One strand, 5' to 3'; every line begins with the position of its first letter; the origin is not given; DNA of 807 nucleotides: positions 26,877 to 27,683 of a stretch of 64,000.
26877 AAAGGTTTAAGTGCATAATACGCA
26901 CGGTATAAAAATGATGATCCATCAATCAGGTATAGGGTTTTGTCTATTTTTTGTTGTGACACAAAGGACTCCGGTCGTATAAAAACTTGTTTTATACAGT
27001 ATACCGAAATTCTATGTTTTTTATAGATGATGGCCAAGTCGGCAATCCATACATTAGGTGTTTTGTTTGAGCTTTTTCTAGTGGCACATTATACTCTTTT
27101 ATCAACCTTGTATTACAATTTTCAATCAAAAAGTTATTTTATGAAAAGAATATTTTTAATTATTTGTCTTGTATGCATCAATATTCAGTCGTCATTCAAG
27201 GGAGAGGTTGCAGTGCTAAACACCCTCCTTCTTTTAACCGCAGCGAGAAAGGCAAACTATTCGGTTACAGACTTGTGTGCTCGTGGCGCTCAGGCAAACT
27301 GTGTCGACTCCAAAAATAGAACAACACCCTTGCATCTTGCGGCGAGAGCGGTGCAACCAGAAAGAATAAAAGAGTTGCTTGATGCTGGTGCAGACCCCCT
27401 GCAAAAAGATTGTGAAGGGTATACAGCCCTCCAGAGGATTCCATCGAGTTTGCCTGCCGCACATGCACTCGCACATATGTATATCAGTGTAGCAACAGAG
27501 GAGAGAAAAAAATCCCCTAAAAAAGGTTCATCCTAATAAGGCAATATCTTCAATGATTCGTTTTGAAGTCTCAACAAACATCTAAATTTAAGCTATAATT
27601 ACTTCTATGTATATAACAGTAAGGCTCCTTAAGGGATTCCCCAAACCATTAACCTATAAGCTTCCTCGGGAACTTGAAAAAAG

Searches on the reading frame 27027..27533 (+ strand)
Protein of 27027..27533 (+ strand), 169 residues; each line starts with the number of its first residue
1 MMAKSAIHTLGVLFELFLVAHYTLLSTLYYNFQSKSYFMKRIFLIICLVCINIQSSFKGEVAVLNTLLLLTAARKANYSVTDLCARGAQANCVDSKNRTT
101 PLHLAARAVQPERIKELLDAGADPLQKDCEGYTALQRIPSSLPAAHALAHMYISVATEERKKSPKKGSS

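Call 86: search_protein_families(library=pfam, proteins=[window:27027-27533:+], max_evalue=0.01)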
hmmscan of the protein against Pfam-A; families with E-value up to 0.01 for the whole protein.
window:27027-27533:+ (169 aa): 5 families
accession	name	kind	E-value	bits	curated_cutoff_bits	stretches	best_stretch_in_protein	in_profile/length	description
PF12796.13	Ank_2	-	1.5e-07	32.3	27.3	1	70-136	2-65/90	Ankyrin repeats (3 copies)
PF00023.36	Ank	-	9.1e-07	29.3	21.1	1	99-128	3-32/33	Ankyrin repeat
PF13857.12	Ank_5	-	1.7e-06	28.7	27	1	85-136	3-54/56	Ankyrin repeats (many copies)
PF13606.12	Ank_3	-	0.00012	22.6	22.3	0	100-124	4-28/30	Ankyrin repeat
PF13637.12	Ank_4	-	0.00099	19.8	22.7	0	70-108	2-40/50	Ankyrin repeats (many copies)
